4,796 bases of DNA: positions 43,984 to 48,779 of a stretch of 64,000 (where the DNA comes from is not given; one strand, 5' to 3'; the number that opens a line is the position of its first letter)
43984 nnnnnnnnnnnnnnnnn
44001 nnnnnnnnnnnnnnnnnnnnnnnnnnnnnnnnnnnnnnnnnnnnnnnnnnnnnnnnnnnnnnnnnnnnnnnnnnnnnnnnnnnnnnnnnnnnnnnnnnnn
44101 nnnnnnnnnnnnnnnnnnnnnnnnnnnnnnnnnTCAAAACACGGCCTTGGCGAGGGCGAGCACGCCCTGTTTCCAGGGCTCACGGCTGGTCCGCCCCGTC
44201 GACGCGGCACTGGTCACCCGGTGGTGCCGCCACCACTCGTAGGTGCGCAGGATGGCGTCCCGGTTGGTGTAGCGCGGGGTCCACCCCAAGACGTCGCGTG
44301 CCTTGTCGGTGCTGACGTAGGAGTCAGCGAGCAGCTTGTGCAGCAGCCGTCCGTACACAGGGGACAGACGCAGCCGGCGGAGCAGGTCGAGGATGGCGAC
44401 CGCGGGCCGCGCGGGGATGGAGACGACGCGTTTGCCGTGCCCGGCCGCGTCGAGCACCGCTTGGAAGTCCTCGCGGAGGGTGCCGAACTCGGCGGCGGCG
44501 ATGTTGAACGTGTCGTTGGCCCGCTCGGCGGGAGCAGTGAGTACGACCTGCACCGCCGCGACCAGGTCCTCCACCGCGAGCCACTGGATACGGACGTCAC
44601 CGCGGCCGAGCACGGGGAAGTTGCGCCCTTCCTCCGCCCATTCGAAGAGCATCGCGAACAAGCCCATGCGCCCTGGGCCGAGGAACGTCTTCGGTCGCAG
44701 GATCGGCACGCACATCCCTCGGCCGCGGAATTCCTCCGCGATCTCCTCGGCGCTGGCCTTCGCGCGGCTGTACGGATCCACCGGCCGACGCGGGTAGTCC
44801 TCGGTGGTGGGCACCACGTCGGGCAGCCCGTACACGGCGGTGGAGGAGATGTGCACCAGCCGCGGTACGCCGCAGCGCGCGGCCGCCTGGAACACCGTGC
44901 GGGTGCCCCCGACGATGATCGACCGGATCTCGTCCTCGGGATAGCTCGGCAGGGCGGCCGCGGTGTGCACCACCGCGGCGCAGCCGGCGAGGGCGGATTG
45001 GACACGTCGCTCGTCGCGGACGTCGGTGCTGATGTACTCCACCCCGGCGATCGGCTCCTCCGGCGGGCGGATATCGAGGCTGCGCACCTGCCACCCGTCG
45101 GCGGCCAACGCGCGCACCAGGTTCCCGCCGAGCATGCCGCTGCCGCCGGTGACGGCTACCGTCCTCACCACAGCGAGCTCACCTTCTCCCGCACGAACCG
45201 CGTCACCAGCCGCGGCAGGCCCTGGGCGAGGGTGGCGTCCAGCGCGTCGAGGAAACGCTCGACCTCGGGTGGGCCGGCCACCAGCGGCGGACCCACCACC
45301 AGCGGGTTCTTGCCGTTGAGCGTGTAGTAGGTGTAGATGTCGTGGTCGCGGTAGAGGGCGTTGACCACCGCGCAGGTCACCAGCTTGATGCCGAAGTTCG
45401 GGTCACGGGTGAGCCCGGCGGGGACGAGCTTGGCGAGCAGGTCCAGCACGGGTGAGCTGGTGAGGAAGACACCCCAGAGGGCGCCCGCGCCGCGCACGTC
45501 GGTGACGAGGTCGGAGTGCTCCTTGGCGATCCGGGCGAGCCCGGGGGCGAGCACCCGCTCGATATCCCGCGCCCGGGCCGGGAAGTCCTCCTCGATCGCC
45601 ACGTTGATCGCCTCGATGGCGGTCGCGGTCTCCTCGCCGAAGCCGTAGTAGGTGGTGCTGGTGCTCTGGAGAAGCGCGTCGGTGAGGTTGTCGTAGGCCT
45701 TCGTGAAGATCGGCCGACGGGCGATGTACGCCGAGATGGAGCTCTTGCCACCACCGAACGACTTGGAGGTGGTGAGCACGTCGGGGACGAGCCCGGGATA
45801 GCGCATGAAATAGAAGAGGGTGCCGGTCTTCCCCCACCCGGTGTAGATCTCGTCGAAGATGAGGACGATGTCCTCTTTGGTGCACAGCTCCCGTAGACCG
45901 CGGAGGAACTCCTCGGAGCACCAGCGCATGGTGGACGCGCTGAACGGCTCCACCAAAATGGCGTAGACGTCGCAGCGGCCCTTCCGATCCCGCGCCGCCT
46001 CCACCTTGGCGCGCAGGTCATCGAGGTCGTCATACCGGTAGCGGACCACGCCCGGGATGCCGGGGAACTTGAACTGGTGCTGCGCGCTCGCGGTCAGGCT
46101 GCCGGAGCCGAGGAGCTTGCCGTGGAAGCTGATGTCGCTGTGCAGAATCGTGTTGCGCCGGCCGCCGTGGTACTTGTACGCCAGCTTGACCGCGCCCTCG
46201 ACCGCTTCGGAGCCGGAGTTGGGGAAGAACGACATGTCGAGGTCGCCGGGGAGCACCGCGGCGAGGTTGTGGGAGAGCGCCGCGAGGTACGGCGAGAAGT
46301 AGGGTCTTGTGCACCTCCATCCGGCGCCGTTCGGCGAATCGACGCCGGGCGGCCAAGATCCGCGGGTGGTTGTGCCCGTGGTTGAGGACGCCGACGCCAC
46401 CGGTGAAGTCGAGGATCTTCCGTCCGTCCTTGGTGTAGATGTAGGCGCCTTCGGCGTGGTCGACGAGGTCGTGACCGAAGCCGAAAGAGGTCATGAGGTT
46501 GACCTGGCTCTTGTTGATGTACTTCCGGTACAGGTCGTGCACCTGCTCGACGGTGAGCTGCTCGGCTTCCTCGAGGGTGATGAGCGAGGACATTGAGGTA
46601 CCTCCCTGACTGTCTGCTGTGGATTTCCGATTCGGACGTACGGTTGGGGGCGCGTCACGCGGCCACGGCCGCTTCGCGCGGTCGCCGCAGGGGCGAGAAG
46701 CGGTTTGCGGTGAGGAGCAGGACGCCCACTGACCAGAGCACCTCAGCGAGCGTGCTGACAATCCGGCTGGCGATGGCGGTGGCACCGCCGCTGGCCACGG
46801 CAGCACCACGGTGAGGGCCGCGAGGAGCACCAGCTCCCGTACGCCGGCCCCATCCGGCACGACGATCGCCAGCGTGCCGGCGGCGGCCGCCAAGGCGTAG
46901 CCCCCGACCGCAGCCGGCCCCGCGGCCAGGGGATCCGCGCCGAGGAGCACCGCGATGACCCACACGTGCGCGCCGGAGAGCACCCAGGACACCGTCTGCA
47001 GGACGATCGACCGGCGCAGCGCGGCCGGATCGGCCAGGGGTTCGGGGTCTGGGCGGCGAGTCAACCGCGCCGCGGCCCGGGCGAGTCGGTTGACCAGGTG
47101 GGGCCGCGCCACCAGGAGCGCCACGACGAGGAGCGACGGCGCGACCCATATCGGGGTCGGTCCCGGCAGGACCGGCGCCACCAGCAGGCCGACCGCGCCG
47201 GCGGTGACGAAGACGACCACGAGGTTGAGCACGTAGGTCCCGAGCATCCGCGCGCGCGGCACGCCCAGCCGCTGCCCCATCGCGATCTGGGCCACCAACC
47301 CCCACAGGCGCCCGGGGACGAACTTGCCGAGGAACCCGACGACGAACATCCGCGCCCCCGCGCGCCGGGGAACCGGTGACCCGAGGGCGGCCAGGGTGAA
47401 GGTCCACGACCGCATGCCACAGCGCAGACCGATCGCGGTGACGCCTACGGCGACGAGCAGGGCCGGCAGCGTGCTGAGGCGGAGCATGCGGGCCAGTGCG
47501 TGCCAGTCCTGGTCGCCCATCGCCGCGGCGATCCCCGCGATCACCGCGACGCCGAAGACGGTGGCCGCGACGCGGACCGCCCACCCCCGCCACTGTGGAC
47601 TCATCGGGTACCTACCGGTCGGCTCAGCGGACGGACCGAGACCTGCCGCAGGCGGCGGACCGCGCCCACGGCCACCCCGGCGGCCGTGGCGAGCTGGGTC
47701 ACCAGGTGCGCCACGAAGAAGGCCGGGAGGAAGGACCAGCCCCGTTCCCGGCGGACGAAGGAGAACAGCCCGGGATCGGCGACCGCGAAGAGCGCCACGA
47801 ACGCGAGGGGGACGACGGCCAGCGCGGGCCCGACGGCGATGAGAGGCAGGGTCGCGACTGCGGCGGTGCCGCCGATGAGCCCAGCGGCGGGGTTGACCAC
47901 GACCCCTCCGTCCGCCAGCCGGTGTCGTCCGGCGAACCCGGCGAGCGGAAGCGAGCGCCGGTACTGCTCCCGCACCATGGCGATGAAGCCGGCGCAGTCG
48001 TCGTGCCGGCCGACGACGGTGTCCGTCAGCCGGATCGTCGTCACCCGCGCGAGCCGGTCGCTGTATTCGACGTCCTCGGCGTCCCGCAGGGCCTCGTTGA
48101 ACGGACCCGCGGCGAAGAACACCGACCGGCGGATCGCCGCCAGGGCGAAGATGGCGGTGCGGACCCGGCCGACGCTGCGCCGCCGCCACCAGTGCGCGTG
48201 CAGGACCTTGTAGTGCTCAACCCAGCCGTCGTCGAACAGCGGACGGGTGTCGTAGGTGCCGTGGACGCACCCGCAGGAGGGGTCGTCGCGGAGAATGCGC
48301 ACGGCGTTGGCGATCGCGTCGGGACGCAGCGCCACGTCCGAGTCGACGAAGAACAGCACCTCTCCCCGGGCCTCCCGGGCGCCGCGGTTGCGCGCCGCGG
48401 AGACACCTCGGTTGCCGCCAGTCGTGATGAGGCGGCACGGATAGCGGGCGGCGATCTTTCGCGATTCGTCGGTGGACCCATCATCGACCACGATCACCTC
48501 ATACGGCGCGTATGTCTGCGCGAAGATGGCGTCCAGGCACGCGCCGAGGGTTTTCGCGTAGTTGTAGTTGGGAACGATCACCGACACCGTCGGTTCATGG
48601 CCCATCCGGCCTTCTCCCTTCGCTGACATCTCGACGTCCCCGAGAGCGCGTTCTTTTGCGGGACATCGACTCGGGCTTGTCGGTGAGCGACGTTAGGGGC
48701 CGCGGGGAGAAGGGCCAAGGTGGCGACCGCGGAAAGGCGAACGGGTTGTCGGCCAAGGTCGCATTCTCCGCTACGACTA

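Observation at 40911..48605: Envelope operon pairing a decaprenyl-phosphate phosphoribosyltransferase-like enzyme with an SDR and a PLP aminotransferase: possible polyprenyl-linked amino-pentose route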

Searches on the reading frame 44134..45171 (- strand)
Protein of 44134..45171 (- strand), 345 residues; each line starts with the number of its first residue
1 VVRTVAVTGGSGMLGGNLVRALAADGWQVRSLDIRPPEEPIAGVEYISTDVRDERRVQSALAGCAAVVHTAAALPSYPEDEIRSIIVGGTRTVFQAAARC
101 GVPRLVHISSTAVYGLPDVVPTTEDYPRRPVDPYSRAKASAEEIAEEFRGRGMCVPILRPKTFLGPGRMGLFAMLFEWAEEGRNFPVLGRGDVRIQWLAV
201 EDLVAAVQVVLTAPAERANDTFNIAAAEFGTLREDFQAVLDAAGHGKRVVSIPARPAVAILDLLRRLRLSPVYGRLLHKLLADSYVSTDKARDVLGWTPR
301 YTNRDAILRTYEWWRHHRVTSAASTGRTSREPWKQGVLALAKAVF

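Call 3: search_protein_families(library=pfam, proteins=[window:44134-45171:-])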
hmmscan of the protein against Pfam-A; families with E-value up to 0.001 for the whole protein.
window:44134-45171:- (345 aa): 8 families
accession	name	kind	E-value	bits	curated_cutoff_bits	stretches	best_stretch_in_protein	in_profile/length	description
PF01370.27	Epimerase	-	1.2e-38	133.3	20.9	1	5-225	1-240/240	NAD dependent epimerase/dehydratase family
PF01073.25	3Beta_HSD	-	6.2e-26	91.5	22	1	6-206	1-224/280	3-beta hydroxysteroid dehydrogenase/isomerase family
PF16363.11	GDP_Man_Dehyd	-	7e-23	82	27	1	7-306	2-328/332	GDP-mannose 4,6 dehydratase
PF13460.12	NAD_binding_10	-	9.8e-15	55.3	27.2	1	9-163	1-146/184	NAD(P)H-binding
PF04321.23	RmlD_sub_bind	-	3.3e-11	43.2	27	1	5-244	3-232/287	RmlD substrate binding domain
PF07993.18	NAD_binding_4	-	1.5e-09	37.8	20.1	1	56-166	81-210/258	Male sterility protein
PF05368.20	NmrA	-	1.7e-07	31.6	27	1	3-107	3-104/298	NmrA-like family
PF02719.21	Polysacc_synt_2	-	1.4e-05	24.8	20.2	1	47-110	59-128/293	Polysaccharide biosynthesis protein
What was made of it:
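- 44134..45171 (-): Extended SDR, 345 aa, NAD-type and epimerase/oxidoreductase-like. It overlaps the aminotransferase stop codon by 7 nt. Pfam Epimerase at 1.2e-38 (call 3).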

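Call 4: search_protein_families(library=ncbifam, proteins=[window:44134-45171:-])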
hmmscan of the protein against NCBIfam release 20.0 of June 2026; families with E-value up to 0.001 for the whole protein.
window:44134-45171:- (345 aa): 27 families (the best 25 are shown)
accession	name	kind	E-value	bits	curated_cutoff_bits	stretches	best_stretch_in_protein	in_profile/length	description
TIGR03466.1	HpnA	hypoth_equivalog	2.7e-27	95.5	367.65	1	4-167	2-174/327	hopanoid-associated sugar epimerase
NF042422.1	oxyalk_red_OleD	equivalog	3.9e-27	95.5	580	1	5-315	3-329/329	2-alkyl-3-oxoalkanoate reductase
TIGR04180.1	EDH_00030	hypoth_equivalog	1.5e-20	73.5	475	1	5-166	1-178/297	NAD-dependent 4,6-dehydratase LegB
TIGR01181.1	dTDP_gluc_dehyt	equivalog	2.6e-19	69.4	365.1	1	6-319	3-316/321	dTDP-glucose 4,6-dehydratase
NF052578.1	StrlDmthSdmBMthl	equivalog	3.5e-19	69.7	600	1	4-179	2-188/328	sterol demethylase protein SdmB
NF042423.1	oxyalk_red_Shew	equivalog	5.9e-16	58.5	580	1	2-298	8-319/331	2-alkyl-3-oxoalkanoate reductase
TIGR01179.1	galE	equivalog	6e-16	58.2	262.3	1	5-149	2-160/332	UDP-glucose 4-epimerase GalE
TIGR01777.1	yfcH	hypoth_equivalog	8.3e-14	51.8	207.35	1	5-255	1-252/292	TIGR01777 family oxidoreductase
NF004520.0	PRK05865.1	equivalog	3.1e-12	45.2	1509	1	5-112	3-105/854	sugar epimerase family protein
NF041293.1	G6PDh_Azf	equivalog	1.1e-11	44.6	400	1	1-115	1-120/252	NAD-dependent glucose-6-phosphate dehydrogenase Azf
TIGR01746.1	Thioester-redct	subfamily_domain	4.5e-10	39.3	213.35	1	64-224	89-261/371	thioester reductase domain-containing protein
NF007582.0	PRK10217.1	equivalog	1.8e-09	37.2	698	1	101-314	125-331/355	dTDP-glucose 4,6-dehydratase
NF043036.1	ErythonDh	equivalog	3e-09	36.5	325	1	5-153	3-168/321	D-erythronate dehydrogenase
NF007490.0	PRK10084.1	subfamily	8.9e-09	34.8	649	1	122-226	155-260/361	dTDP-glucose 4,6-dehydratase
TIGR01214.1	rmlD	equivalog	4.2e-08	32.6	224.05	1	4-150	1-140/285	dTDP-4-dehydrorhamnose reductase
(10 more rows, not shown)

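Call 20: search_solved_structures(query=window:44134-45171:-)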
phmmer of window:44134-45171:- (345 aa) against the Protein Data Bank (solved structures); distinct sequences matched with E-value up to 0.001: 93 (the best 60 are shown).
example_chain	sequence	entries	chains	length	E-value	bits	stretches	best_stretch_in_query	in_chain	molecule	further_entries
6wjb_A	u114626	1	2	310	3.5e-21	78.9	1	4-244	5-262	NAD-dependent epimerase/dehydratase family protein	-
6wj9_A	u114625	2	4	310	3.6e-20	75.6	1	4-244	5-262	NAD-dependent epimerase/dehydratase family protein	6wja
4id9_A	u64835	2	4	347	1.3e-18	70.5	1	5-152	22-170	SHORT-CHAIN DEHYDROGENASE/REDUCTASE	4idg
1r6d_A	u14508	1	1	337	3.2e-17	65.9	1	6-244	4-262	TDP-glucose-4,6-dehydratase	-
1r66_A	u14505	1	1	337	5.6e-17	65.1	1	6-244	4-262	TDP-glucose-4,6-dehydratase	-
8shh_A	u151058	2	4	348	1.5e-16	63.7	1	4-253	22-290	dTDP-glucose 4,6-dehydratase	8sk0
6kv9_A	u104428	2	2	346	1.5e-16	63.7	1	5-230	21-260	MoeE5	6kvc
8wxk_A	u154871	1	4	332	3.3e-15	59.3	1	4-148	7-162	UDP-glucose 4-epimerase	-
8rdg_A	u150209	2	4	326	5.6e-15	58.5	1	5-239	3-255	SDR family NAD(P)-dependent oxidoreductase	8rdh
6jkg_A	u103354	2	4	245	7.6e-15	58.1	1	5-205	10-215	Sterol-4-alpha-carboxylate 3-dehydrogenase, decarboxylating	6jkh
2hun_A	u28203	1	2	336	7.7e-15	58.1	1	5-252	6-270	336aa long hypothetical dTDP-glucose 4,6-dehydratase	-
3vps_A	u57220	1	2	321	1.1e-14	57.6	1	4-214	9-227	NAD-dependent epimerase/dehydratase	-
8rdi_A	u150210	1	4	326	2e-14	56.7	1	5-239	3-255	SDR family NAD(P)-dependent oxidoreductase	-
3ehe_A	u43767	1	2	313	2.1e-14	56.6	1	5-228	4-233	UDP-glucose 4-epimerase (GalE-1)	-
3aw9_A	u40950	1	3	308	5.2e-14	55.3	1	5-249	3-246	NAD-dependent epimerase/dehydratase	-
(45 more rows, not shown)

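Call 76: search_solved_structures(query=A2, max_evalue=1e-10)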
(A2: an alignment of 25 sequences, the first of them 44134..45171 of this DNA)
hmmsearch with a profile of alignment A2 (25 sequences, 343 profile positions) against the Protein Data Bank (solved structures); distinct sequences matched with E-value up to 1e-10: 84 (the best 60 are shown).
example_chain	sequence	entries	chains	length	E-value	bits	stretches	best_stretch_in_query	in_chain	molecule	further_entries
8rdg_A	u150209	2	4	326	1e-28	103.4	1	1-230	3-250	SDR family NAD(P)-dependent oxidoreductase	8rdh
8rdi_A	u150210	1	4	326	5.7e-28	101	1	1-230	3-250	SDR family NAD(P)-dependent oxidoreductase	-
6wjb_A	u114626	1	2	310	1.6e-26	96.2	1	1-240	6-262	NAD-dependent epimerase/dehydratase family protein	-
3aw9_A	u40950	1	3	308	2.4e-25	92.4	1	1-229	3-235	NAD-dependent epimerase/dehydratase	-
6wj9_A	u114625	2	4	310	3.4e-25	91.9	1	1-240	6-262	NAD-dependent epimerase/dehydratase family protein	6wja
3icp_A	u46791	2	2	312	5.7e-25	91.1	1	1-229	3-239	NAD-dependent epimerase/dehydratase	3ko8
3ehe_A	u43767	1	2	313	1.1e-24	90.2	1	1-224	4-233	UDP-glucose 4-epimerase (GalE-1)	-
1r6d_A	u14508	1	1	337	1.4e-24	89.8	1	2-237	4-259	TDP-glucose-4,6-dehydratase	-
1r66_A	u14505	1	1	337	2.4e-24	89.1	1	2-237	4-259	TDP-glucose-4,6-dehydratase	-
4id9_A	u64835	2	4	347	1.4e-23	86.6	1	1-155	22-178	SHORT-CHAIN DEHYDROGENASE/REDUCTASE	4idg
7ys8_A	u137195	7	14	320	4.3e-23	84.9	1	2-238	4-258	UDP-glucose 4-epimerase | UDP-glucose 4-epimerase along with EC 5.1.3.2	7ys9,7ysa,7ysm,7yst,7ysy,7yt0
8wxk_A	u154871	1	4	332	1.1e-22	83.7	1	1-145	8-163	UDP-glucose 4-epimerase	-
6kv9_A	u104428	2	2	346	5e-22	81.5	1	1-223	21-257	MoeE5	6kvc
6jkg_A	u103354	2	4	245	8.7e-21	77.4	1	2-202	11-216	Sterol-4-alpha-carboxylate 3-dehydrogenase, decarboxylating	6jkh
5u4q_A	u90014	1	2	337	3e-20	75.6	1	2-215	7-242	dTDP-glucose 4,6-dehydratase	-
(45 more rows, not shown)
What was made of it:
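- The closest solved relatives of the SDR are nucleotide-sugar 4-epimerases (call 76).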

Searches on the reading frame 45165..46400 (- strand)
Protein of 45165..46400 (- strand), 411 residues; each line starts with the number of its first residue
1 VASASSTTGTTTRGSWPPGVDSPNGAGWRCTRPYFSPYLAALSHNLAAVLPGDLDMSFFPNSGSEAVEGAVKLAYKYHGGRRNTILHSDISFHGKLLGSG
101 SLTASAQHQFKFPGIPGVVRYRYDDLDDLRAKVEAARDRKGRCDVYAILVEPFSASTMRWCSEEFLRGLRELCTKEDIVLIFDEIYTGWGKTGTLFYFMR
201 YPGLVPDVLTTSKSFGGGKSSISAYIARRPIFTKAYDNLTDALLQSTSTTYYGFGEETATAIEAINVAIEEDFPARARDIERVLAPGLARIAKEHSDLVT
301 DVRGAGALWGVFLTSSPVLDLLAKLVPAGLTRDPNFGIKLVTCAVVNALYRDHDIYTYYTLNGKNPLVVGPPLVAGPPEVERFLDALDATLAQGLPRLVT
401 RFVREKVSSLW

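Call 3: search_protein_families(library=pfam, proteins=[window:45165-46400:-])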
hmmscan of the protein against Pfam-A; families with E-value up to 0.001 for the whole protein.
window:45165-46400:- (411 aa): 2 families
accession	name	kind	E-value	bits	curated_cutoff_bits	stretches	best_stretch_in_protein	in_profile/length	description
PF00202.27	Aminotran_3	-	7.3e-49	167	30.5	1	39-331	72-370/403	Aminotransferase class-III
PF00155.27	Aminotran_1_2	-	0.00023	20.9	19.7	1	108-216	106-222/361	Aminotransferase class I and II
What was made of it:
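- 45165..46593 (-): Class-III (omega-type) PLP aminotransferase, 475 aa when intact. In the window a 1-bp insertion of C at 46302/3 separates residues 1-97 from the rest. Pfam Aminotran_3 is split over two frames (call 3).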

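Call 4: search_protein_families(library=ncbifam, proteins=[window:45165-46400:-])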
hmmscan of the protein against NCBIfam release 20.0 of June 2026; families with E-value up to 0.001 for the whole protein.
window:45165-46400:- (411 aa): 68 families (the best 25 are shown)
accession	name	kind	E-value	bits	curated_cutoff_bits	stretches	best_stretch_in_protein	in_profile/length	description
NF053554.1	prodigi_MAP_PigE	equivalog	1.4e-54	185.8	850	1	40-313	465-727/837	prodigiosin MAP biosynthesis aminotransferase PigE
NF008570.0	PRK11522.1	equivalog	4.6e-53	180.4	612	1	36-312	128-399/464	putrescine aminotransferase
TIGR03372.1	putres_am_tran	equivalog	9.2e-43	146.7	658.65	1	36-311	116-386/442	putrescine aminotransferase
NF004624.0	PRK05964.1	equivalog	6.1e-42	143.6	494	1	40-317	90-372/427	adenosylmethionine--8-amino-7-oxononanoate transaminase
TIGR00508.1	bioA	equivalog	4.7e-40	137.5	405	1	40-314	77-363/419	adenosylmethionine--8-amino-7-oxononanoate transaminase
TIGR00707.1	argD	subfamily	3e-39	134.9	410.05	1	34-330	66-346/381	acetylornithine/succinylornithine family transaminase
NF002325.0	PRK01278.1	subfamily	1.2e-38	132.8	372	1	55-325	89-347/395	acetylornithine transaminase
NF005993.0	PRK08117.1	subfamily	4.6e-38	130.9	574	1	40-314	89-368/433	aspartate aminotransferase family protein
NF002874.0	PRK03244.1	equivalog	4.7e-37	127.7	457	1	43-319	91-347/399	acetylornithine transaminase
NF005102.0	PRK06541.1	equivalog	6.5e-36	123.8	574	1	40-393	98-455/460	aspartate aminotransferase family protein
NF004718.0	PRK06062.1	subfamily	3.1e-34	118.3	472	1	43-392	104-447/454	hypothetical protein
NF004426.0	PRK05769.1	equivalog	4.4e-34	118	552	1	33-315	93-381/441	acetyl ornithine aminotransferase family protein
NF003468.0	PRK05093.1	subfamily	2.4e-33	115.4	522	1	55-315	99-347/405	acetylornithine/succinyldiaminopimelate transaminase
TIGR03246.1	arg_catab_astC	subfamily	8.5e-32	110.6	609.95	1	55-315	93-341/397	acetylornithine/succinylornithine family transaminase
NF009047.0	PRK12381.1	subfamily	4.6e-31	108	630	1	55-314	97-344/406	bifunctional succinylornithine transaminase/acetylornithine transaminase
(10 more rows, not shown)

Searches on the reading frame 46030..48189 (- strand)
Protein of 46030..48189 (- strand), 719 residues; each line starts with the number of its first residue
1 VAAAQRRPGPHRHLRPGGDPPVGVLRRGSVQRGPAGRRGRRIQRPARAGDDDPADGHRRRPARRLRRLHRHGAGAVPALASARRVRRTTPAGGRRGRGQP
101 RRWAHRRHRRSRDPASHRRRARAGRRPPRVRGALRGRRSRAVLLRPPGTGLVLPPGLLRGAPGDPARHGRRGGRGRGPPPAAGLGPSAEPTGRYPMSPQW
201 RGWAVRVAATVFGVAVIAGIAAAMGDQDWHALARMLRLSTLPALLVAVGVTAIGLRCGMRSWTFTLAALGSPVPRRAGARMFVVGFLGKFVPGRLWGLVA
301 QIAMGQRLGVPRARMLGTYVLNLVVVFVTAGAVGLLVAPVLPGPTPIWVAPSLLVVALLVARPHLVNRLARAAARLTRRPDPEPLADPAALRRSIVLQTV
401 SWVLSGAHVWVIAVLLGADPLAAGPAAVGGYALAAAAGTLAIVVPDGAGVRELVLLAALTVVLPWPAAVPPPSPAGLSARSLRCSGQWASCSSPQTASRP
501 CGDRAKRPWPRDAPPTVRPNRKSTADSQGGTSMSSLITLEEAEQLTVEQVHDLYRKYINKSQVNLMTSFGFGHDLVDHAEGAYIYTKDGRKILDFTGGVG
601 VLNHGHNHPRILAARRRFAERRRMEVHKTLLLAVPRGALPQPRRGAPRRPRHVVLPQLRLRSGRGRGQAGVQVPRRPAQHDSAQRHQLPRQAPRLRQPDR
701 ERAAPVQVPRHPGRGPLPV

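Call 3: search_protein_families(library=pfam, proteins=[window:46030-48189:-])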
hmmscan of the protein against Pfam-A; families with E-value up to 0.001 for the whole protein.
window:46030-48189:- (719 aa): 2 families
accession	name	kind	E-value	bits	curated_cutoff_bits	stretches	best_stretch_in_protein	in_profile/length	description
PF03706.18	LPG_synthase_TM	-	1e-15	58.4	33.4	1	211-462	2-276/302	Lysylphosphatidylglycerol synthase TM region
PF00202.27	Aminotran_3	-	7.4e-09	35.2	30.5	1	576-616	13-53/403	Aminotransferase class-III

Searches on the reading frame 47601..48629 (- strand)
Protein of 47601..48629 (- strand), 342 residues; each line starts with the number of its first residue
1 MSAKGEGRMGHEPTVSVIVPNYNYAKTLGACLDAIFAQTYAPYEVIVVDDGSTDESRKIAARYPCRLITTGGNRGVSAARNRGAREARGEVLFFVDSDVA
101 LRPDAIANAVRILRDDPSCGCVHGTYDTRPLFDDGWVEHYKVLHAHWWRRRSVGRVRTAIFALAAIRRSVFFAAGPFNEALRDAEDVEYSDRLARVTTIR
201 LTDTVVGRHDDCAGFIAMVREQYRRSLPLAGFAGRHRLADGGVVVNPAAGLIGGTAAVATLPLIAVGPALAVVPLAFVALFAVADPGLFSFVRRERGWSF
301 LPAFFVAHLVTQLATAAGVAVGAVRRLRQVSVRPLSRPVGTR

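Call 3: search_protein_families(library=pfam, proteins=[window:47601-48629:-])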
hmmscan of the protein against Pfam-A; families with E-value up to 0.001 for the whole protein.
window:47601-48629:- (342 aa): 4 families
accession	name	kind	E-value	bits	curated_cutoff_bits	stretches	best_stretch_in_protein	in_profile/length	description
PF00535.33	Glycos_transf_2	-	1.9e-33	116.2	23.3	1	16-138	1-129/168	Glycosyl transferase family 2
PF13641.12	Glyco_tranf_2_3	-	1.9e-15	58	27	1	13-189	1-190/230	Glycosyltransferase like family 2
PF10111.15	Glyco_tranf_2_2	-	4.7e-09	36.6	27.3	1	35-113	19-106/276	Glycosyltransferase like family 2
PF13506.12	Glyco_transf_21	-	1e-05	25.5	21.7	1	82-196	24-140/174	Glycosyl transferase family 21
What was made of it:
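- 47601..48605 (-): GT2a: family-2 glycosyltransferase, 334 aa. It has an N-terminal GT-A domain and two C-terminal TM helices, and overlaps the flippase gene by 4 nt. Pfam Glycos_transf_2 at 1.9e-33 (call 3).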

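Call 4: search_protein_families(library=ncbifam, proteins=[window:47601-48629:-])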
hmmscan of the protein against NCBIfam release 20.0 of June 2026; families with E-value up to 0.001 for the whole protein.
window:47601-48629:- (342 aa): 23 families
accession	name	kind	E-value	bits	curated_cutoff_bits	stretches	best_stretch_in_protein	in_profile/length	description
NF041875.1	EPS_EpsD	equivalog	2e-29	103.1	370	1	15-196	1-192/325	exopolysaccharide biosynthesis glycosyltransferase EpsD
TIGR03965.1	mycofact_glyco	equivalog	5.5e-28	98.1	280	1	12-279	73-350/467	mycofactocin biosynthesis glycosyltransferase MftF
NF007482.0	PRK10073.1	equivalog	3.8e-22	78.7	423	1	10-112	3-109/334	glycosyltransferase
TIGR04283.1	glyco_like_mftF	equivalog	1.2e-21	77.3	182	1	15-206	1-182/221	TIGR04283 family arsenosugar biosynthesis glycosyltransferase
TIGR03937.1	PgaC_IcaA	equivalog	7.1e-18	64.7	422.3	1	8-125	40-162/407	poly-beta-1,6-N-acetyl-D-glucosamine synthase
NF047683.1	TeichurnBiosyTuaG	equivalog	1e-16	61.4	400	1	11-115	4-113/252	teichuronic acid biosynthesis protein TuaG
NF038299.1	EPS_HpsN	equivalog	4.4e-14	52.2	425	1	13-127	1-121/317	hormogonium polysaccharide biosynthesis glycosyltransferase HpsN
TIGR03111.1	glyc2_xrt_Gpos1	hypoth_equivalog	9.3e-14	51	363.95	1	6-128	42-171/439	TIGR03111 family XrtG-associated glycosyltransferase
NF041394.1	GtaseAglG_Halo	equivalog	7.2e-13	48.5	440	1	15-114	3-108/304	glucosyl-dolichyl phosphate glucuronosyltransferase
TIGR04242.1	nodulat_NodC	equivalog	3.4e-12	46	550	1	9-128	44-170/395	chitooligosaccharide synthase NodC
NF053739.1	GlytfEpsEBac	equivalog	1.3e-11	44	450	1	13-169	1-159/265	glycosyltransferase EpsE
NF038302.1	EPS_HpsE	equivalog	1.9e-11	43.5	300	1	15-129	3-131/307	hormogonium polysaccharide biosynthesis glycosyltransferase HpsE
NF050819.1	PolSacchBiosHfsG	equivalog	3.2e-11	43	500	1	12-200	11-208/302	polysaccharide biosynthesis protein HfsG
NF010496.0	PRK13915.1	equivalog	8.9e-11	41.4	262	1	12-133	30-161/307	glucosyl-3-phosphoglycerate synthase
NF050050.1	ProtGlycPglI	equivalog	1.1e-08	34.9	500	1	13-111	2-106/306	GalNAc(5)-diNAcBac-PP-undecaprenol beta-1,3-glucosyltransferase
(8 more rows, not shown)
